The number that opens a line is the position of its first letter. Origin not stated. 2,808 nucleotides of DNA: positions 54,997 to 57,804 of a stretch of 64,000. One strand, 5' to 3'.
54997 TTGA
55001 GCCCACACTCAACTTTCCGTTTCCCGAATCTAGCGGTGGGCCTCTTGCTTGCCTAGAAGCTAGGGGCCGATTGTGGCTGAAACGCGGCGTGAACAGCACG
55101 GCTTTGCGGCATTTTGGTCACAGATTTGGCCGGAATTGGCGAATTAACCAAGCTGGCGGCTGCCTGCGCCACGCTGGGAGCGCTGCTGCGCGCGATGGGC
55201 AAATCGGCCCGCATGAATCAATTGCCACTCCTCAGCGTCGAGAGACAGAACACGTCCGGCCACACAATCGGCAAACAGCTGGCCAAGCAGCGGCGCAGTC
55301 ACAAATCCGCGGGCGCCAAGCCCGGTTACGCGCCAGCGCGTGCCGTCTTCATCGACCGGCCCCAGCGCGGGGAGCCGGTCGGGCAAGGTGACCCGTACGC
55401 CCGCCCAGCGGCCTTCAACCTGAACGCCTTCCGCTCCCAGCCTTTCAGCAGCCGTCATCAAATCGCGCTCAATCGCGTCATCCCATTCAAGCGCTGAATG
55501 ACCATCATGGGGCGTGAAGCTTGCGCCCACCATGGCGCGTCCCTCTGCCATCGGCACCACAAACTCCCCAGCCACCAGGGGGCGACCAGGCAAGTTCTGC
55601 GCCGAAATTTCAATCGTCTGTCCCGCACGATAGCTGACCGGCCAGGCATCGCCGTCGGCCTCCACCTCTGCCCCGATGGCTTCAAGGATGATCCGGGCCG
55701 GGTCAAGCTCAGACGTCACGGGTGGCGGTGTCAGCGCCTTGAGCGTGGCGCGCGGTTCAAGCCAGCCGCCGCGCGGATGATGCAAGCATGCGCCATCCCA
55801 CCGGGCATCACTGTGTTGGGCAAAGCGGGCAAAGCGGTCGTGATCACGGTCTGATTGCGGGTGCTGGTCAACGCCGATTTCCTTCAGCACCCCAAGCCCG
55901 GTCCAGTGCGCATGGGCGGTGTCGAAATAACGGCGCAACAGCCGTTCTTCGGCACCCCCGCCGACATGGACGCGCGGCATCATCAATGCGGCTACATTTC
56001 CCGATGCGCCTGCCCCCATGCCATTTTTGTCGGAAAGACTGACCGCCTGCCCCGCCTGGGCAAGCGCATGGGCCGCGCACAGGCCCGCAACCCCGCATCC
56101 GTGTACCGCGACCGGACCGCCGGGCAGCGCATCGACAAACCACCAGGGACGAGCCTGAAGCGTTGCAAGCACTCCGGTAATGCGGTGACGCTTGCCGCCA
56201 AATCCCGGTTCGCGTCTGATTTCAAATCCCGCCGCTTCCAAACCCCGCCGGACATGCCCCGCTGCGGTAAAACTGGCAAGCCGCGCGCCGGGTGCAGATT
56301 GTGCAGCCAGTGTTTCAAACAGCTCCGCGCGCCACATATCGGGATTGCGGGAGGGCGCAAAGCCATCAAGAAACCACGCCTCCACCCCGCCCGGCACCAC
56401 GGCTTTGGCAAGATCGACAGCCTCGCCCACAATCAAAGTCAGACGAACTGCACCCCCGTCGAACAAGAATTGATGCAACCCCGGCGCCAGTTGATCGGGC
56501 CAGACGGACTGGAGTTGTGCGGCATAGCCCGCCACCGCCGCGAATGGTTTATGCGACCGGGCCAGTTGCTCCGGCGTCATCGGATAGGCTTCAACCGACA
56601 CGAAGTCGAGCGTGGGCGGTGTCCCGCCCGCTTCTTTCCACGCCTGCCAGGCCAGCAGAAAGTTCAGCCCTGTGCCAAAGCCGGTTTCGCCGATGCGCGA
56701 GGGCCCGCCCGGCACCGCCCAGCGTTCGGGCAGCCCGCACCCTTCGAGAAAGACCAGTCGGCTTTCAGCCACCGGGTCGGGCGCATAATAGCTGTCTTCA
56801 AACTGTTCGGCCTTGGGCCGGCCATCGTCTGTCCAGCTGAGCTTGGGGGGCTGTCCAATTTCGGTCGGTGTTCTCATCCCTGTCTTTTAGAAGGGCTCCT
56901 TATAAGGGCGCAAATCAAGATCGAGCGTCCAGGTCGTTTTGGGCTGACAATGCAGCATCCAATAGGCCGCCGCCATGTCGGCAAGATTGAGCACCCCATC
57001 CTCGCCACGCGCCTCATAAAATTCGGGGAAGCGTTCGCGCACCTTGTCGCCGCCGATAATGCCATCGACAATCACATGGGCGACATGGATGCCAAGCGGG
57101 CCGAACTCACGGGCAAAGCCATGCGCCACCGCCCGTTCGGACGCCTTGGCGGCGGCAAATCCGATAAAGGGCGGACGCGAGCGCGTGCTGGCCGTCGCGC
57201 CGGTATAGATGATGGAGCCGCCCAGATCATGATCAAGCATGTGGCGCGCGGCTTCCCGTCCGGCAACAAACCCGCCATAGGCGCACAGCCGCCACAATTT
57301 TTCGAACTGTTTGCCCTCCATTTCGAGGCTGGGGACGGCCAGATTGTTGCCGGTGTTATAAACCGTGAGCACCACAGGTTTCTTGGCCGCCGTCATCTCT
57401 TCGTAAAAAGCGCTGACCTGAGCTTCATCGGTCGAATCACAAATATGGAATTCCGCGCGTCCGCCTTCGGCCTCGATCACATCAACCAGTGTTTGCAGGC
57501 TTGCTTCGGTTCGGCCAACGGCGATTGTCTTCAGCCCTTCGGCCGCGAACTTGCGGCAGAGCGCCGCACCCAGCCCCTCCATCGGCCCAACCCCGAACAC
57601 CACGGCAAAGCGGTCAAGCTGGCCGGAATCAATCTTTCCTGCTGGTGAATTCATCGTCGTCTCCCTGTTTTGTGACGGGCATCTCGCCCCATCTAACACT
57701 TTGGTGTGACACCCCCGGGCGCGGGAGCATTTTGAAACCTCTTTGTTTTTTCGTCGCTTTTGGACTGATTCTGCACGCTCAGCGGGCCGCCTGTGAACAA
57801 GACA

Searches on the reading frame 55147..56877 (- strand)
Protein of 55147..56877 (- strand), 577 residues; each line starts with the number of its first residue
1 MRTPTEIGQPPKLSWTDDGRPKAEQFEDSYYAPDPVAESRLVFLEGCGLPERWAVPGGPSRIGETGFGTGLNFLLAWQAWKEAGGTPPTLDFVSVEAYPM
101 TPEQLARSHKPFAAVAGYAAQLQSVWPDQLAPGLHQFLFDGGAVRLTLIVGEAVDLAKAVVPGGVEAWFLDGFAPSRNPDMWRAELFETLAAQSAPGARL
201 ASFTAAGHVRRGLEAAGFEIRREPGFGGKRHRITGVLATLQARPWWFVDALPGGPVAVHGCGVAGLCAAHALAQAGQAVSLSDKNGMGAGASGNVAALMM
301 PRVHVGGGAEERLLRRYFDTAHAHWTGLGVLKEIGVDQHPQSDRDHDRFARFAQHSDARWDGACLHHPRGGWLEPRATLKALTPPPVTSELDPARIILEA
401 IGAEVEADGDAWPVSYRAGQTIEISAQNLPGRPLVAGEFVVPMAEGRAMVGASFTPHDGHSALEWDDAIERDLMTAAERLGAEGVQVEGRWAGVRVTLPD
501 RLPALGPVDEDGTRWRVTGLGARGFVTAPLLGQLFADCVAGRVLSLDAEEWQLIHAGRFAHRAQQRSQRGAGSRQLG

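Call 50: search_protein_families(library=pfam, proteins=[window:55147-56877:-], max_evalue=0.01)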
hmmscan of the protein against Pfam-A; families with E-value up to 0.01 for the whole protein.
window:55147-56877:- (577 aa): 3 families
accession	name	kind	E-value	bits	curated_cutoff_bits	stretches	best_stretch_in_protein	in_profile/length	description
PF05430.17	Methyltransf_30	-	4.8e-35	120.6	22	1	117-236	5-122/124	S-adenosyl-L-methionine-dependent methyltransferase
PF01266.30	DAO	-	3.5e-19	70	27.9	2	435-537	252-352/353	FAD dependent oxidoreductase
PF00890.30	FAD_binding_2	-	0.0025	17.5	20.4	1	256-299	2-49/414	FAD binding domain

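Call 58: find_homologous_proteins(query=window:55147-56877:-, max_evalue=1e-60)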
Query window:55147-56877:- (577 aa): 726 proteins with E <= 1e-60 among 8000 candidates; the best 120 are listed.
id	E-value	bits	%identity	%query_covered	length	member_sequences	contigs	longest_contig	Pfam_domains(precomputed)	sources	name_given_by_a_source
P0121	0.0e+0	1298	98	100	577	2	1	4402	PF01266.31,PF05430.18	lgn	-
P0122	4.8e-254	863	68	98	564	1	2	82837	PF01266.31,PF05430.18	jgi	-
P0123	1.9e-223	762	63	98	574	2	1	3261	PF01266.31,PF05430.18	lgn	-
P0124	3.9e-83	298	33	97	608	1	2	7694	PF01266.31,PF05430.18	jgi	-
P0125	1.3e-82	296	36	97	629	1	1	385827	PF01266.31,PF13450.13,PF00890.31,PF05430.18,PF01134.29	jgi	jgi:tRNA 5-methylaminomethyl-2-thiouridine biosynthesis bifunctional protein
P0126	2.8e-79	285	33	98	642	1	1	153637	PF01266.31,PF13450.13,PF05430.18,PF07992.21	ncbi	-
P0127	8.8e-79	284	35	97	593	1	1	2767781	PF01266.31,PF13450.13,PF05430.18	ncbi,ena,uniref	ncbi:tRNA (5-methylaminomethyl-2-thiouridine)(34)-methyltransferase MnmD [Hyphobacterium sp.]|uniref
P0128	2.4e-78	282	36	97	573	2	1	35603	PF01266.31,PF13450.13,PF05430.18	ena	-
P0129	3.0e-78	282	35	97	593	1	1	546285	PF01266.31,PF13450.13,PF05430.18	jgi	jgi:tRNA 5-methylaminomethyl-2-thiouridine biosynthesis bifunctional protein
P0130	6.1e-78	281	36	97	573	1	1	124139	PF01266.31,PF05430.18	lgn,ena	-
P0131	6.6e-78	281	35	97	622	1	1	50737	PF01266.31,PF13450.13,PF05430.18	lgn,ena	-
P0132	1.8e-77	279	36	97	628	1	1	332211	PF01266.31,PF13450.13,PF05430.18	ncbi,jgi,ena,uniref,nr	ncbi:MAG TPA: bifunctional tRNA (5-methylaminomethyl-2-thiouridine)(34)-methyltransferase MnmD/FAD-d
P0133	8.8e-77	277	36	97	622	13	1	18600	PF01266.31,PF05430.18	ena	-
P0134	1.4e-76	276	35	97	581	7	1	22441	PF01266.31,PF13450.13,PF05430.18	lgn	-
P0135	1.4e-76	276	35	97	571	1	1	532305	PF01266.31,PF05430.18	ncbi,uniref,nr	ncbi:tRNA (5-methylaminomethyl-2-thiouridine)(34)-methyltransferase MnmD [Hyphobacterium marinum]|un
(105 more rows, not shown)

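Call 59: find_encoding_contigs(protein=P0121, flank=4000, max_places=3)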
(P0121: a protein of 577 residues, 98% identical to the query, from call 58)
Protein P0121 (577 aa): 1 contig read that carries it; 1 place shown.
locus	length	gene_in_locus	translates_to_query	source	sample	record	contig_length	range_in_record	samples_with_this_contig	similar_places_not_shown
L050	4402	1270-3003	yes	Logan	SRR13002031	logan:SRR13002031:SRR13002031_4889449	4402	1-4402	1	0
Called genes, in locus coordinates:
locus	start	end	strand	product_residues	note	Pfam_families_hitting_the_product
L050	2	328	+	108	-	?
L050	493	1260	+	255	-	PF00106:adh_short, PF08659:KR (faint), PF13561:adh_short_C2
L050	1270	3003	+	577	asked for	PF05430:Methyltransf_30, PF01266:DAO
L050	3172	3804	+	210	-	-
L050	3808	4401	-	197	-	?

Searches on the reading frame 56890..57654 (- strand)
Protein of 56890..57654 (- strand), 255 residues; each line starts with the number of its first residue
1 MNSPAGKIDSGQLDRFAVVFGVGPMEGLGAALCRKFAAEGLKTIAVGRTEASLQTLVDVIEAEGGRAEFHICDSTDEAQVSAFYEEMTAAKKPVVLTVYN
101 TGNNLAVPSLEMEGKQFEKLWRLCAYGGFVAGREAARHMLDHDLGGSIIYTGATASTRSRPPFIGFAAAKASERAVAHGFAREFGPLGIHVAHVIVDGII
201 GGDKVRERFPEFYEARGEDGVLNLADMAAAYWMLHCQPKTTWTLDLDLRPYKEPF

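Call 11: find_related_loci(query=window:56890-57654:-, collection=genome_contigs, flank=4000)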
Query window:56890-57654:- (255 aa) in genome_contigs; peptide patterns used: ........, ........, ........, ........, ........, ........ (x = any residue, [..] = any of these).
135 stretches matched a pattern; 2 encode a relative of the query (tblastn E <= 1e-3); 2 distinct loci.
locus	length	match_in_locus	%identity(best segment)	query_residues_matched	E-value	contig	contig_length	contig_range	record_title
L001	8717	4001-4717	58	17-255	1e-90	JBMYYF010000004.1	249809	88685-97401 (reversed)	MAG: Alphaproteobacteria bacterium isolate ME_XS_2208_bin_48 ME_XS_2208_bin_48_3, whole genome shotgun sequence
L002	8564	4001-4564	22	18-206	8e-9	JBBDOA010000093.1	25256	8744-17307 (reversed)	MAG: Rhodospirillales bacterium isolate LejiaB_58_10 Lejia_B_2359_length_25256_cov_7, whole genome shotgun sequence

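Call 17: find_homologous_proteins(query=window:56890-57654:-, max_evalue=1e-40)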
Query window:56890-57654:- (255 aa): 6679 proteins with E <= 1e-40 among 8000 candidates; the best 120 are listed.
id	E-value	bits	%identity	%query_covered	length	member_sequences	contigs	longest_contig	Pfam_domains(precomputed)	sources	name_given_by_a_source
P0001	6.1e-169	578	100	100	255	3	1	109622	PF08659.17,PF13561.13,PF00106.32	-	-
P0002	1.8e-143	495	84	100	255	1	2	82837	PF13561.13,PF00106.32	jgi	-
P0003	1.7e-133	462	78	100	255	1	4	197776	PF08659.17,PF13561.13,PF00106.32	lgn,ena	-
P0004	1.4e-90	321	60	94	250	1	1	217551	PF08659.17,PF13561.13,PF00106.32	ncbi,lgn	-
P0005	4.4e-90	320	60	95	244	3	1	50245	PF08659.17,PF13561.13,PF23441.1,PF00106.32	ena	-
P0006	3.0e-88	314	59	94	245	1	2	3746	PF13561.13,PF00106.32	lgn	-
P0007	3.2e-84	301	58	94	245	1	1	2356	PF13561.13,PF00106.32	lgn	-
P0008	1.4e-81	292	57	94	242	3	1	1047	PF08659.17,PF13561.13,PF00106.32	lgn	-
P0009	2.7e-81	291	57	94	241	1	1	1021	PF08659.17,PF13561.13,PF23441.1,PF00106.32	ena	-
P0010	3.2e-81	291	56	95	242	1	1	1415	PF13561.13,PF00106.32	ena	-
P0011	5.9e-81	290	56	94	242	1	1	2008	PF13561.13,PF23441.1,PF00106.32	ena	-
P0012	7.1e-81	290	55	87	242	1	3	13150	PF08659.17,PF13561.13,PF23441.1,PF00106.32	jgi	jgi:NAD(P)-dependent dehydrogenase (short-subunit alcohol dehydrogenase family)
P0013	7.4e-81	290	56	95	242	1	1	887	PF08659.17,PF13561.13,PF23441.1,PF00106.32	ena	-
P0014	8.8e-81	289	56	95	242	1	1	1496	PF13561.13,PF23441.1,PF00106.32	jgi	-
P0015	9.2e-81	289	56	94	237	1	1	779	PF13561.13,PF00106.32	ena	-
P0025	6.3e-80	287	56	94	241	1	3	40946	PF08659.17,PF13561.13,PF00106.32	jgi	jgi:NAD(P)-dependent dehydrogenase (short-subunit alcohol dehydrogenase family)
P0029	1.5e-79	285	56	95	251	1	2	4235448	PF13561.13,PF00106.32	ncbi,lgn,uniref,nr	ncbi:SDR family NAD(P)-dependent oxidoreductase [Methyloferula stellata]|uniref:SDR family NAD(P)-de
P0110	4.3e-76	274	56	94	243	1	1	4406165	PF08659.17,PF13561.13,PF00106.32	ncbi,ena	-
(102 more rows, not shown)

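Call 18: find_encoding_contigs(protein=P0002, flank=4000, max_places=3)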
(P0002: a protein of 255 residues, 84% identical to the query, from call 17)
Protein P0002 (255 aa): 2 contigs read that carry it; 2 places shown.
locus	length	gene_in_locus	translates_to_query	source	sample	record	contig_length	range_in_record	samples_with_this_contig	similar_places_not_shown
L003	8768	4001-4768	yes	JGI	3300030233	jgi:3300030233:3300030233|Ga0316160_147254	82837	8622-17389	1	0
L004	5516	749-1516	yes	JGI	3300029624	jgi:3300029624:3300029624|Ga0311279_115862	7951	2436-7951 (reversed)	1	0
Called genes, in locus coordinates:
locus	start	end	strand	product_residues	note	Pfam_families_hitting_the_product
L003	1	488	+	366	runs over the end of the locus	PF11266:Ald_deCOase (weak)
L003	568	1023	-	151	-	PF04403:PqiA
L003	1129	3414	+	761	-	PF12228:DUF3604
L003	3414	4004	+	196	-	-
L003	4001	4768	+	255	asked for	PF00106:adh_short, PF13561:adh_short_C2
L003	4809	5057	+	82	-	PF03693:ParD_antitoxin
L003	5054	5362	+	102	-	PF05016:ParE_toxin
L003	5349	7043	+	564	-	PF05430:Methyltransf_30, PF01266:DAO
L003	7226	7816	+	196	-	-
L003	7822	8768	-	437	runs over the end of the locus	PF00672:HAMP, PF00512:HisKA (weak), PF02518:HATPase_c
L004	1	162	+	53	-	?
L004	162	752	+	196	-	-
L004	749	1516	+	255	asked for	PF00106:adh_short, PF13561:adh_short_C2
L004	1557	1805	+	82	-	PF03693:ParD_antitoxin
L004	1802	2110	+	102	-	PF05016:ParE_toxin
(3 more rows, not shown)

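Call 19: find_encoding_contigs(protein=P0003, flank=4000, max_places=4)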
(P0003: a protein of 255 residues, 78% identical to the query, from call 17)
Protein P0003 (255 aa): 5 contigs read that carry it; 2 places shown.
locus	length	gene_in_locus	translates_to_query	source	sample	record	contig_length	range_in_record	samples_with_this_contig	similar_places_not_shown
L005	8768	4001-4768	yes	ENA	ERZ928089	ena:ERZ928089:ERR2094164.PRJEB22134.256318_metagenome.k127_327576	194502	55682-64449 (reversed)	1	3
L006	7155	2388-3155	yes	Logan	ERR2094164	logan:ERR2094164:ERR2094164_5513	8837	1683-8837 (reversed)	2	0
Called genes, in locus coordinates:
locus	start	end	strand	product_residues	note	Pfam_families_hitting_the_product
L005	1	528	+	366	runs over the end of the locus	PF11266:Ald_deCOase (weak)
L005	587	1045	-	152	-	PF04403:PqiA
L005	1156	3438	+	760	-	PF12228:DUF3604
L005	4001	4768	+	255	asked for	PF00106:adh_short, PF08659:KR (faint), PF13561:adh_short_C2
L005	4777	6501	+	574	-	PF05430:Methyltransf_30, PF01266:DAO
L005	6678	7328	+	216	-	-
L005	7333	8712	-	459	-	PF00672:HAMP, PF00512:HisKA (weak), PF02518:HATPase_c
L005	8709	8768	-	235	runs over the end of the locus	PF00072:Response_reg, PF00486:Trans_reg_C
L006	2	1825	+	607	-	?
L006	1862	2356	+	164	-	-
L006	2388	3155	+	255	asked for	PF00106:adh_short, PF08659:KR (faint), PF13561:adh_short_C2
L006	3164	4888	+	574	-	PF05430:Methyltransf_30, PF01266:DAO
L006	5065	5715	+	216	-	-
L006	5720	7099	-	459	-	PF00672:HAMP, PF00512:HisKA (weak), PF02518:HATPase_c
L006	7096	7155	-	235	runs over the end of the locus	PF00072:Response_reg, PF00486:Trans_reg_C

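Call 20: find_encoding_contigs(protein=P0005, flank=4000, max_places=3)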
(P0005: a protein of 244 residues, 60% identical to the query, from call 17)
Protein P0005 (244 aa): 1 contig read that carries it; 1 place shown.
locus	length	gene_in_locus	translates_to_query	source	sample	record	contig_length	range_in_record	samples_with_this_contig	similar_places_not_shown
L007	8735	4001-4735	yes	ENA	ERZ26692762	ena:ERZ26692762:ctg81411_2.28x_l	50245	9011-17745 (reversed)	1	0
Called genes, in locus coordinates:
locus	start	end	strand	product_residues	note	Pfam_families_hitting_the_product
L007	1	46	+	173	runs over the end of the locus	-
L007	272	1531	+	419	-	PF00083:Sugar_tr, PF07690:MFS_1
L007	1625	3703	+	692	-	PF00378:ECH_1, PF16113:ECH_2, PF02737:3HCDH_N, PF00725:3HCDH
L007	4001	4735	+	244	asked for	PF00106:adh_short, PF08659:KR, PF23441:SDR (weak), PF13561:adh_short_C2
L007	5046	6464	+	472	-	PF05430:Methyltransf_30, PF01266:DAO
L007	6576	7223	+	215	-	-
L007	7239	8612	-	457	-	PF00672:HAMP, PF02518:HATPase_c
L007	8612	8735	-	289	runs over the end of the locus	PF00072:Response_reg, PF00486:Trans_reg_C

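Call 30: find_encoding_contigs(protein=P0006, flank=4000, max_places=4)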
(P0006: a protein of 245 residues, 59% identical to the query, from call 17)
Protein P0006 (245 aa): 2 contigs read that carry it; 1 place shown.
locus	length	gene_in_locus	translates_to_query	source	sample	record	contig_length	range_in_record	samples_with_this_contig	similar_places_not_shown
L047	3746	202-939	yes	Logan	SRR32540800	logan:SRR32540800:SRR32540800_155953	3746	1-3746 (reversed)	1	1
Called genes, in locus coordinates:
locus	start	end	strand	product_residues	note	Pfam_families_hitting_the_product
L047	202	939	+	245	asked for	PF00106:adh_short, PF13561:adh_short_C2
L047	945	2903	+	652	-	PF05430:Methyltransf_30, PF01266:DAO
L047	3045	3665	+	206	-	-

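Call 31: find_encoding_contigs(protein=P0007, flank=4000, max_places=4)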
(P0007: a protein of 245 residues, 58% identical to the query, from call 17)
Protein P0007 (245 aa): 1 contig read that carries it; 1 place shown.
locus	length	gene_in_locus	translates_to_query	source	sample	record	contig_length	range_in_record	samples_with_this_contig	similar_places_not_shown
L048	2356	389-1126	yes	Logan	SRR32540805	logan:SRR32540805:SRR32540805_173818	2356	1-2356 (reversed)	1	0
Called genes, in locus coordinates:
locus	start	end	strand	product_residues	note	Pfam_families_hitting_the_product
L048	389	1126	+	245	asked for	PF00106:adh_short, PF13561:adh_short_C2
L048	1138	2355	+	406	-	?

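Call 32: find_encoding_contigs(protein=P0015, flank=4000, max_places=4)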
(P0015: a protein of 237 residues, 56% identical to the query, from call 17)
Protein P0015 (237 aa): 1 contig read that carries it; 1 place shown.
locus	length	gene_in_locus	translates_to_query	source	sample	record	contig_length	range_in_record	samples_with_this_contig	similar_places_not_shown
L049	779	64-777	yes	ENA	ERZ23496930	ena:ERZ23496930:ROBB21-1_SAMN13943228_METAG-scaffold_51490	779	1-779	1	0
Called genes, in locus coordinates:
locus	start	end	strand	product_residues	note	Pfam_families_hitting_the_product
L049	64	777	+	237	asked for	PF00106:adh_short, PF13561:adh_short_C2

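Call 50: search_protein_families(library=pfam, proteins=[window:56890-57654:-], max_evalue=0.01)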
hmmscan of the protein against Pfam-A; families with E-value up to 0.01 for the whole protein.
window:56890-57654:- (255 aa): 3 families
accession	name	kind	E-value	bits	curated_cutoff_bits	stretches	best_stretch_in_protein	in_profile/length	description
PF00106.31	adh_short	-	3.1e-25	89.2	26.6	1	18-195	2-178/195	short chain dehydrogenase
PF13561.12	adh_short_C2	-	6e-18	65.7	27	1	23-200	3-176/236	Enoyl-(Acyl carrier protein) reductase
PF08659.16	KR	-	2e-05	25.1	22.6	1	22-95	6-83/180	KR domain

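Call 76: find_encoding_contigs(protein=P0029, flank=3000, max_places=1)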
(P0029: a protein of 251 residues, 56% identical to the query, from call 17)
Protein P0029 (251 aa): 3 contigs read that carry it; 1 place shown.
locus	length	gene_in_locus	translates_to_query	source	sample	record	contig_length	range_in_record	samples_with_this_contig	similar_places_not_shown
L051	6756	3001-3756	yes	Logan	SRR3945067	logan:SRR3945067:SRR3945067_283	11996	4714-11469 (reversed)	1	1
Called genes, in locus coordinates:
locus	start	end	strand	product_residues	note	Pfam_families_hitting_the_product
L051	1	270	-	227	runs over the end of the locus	PF01557:FAA_hydrolase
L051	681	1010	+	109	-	PF00355:Rieske, PF13806:Rieske_2 (weak)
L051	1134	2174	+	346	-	PF00561:Abhydrolase_1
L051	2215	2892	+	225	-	PF06080:DUF938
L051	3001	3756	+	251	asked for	PF00106:adh_short, PF13561:adh_short_C2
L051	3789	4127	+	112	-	PF08803:ydhR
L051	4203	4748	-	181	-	PF13650:Asp_protease_2, PF13975:gag-asp_proteas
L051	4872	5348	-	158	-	-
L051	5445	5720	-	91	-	PF02609:Exonuc_VII_S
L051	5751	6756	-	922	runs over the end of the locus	PF10101:DUF2339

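Call 77: find_encoding_contigs(protein=P0025, flank=3000, max_places=1)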
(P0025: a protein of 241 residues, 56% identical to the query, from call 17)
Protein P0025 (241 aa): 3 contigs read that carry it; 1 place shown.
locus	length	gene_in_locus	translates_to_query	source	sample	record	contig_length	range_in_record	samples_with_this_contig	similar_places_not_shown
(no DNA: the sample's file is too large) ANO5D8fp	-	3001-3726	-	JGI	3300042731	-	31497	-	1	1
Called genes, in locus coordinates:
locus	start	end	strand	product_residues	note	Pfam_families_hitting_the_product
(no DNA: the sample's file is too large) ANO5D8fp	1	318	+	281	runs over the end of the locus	PF14539:DUF4442 (faint), PF13622:4HBT_3, PF03061:4HBT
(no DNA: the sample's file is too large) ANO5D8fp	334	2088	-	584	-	PF16927:HisKA_7TM, PF00989:PAS (weak), PF08448:PAS_4, PF13188:PAS_8 (weak), PF13426:PAS_9 (faint)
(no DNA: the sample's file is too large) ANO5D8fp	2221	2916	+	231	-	-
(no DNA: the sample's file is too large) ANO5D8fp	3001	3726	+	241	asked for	PF00106:adh_short, PF08659:KR (weak), PF13561:adh_short_C2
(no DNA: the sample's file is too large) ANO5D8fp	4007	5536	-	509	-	PF00089:Trypsin, PF13365:Trypsin_2, PF00595:PDZ (weak), PF13180:PDZ_2, PF17820:PDZ_6, PF00595:PDZ, PF13180:PDZ_2 (weak), PF17820:PDZ_6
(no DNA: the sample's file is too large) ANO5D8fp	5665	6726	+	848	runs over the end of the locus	PF03706:LPG_synthase_TM, PF09924:LPG_synthase_C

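Call 78: find_encoding_contigs(protein=P0110, flank=3000, max_places=1)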
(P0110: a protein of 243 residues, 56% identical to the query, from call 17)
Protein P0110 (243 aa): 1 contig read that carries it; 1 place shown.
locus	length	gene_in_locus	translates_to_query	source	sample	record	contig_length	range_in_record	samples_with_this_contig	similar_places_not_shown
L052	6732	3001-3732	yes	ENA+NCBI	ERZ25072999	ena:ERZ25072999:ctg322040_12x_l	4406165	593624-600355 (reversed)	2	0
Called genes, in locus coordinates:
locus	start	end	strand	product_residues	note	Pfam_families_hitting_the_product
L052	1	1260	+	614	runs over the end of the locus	PF00884:Sulfatase, PF01663:Phosphodiest, PF13428:TPR_14 (faint), PF13181:TPR_8 (faint), PF14559:TPR_19 (faint)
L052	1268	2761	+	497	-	PF10142:PhoPQ_related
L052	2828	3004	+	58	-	-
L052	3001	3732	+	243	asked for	PF00106:adh_short, PF08659:KR (weak), PF13561:adh_short_C2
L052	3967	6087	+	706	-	PF02129:Peptidase_S15, PF00561:Abhydrolase_1 (faint), PF12146:Hydrolase_4 (weak)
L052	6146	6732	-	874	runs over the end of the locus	PF12704:MacB_PCD, PF02687:FtsX (weak), PF12704:MacB_PCD, PF02687:FtsX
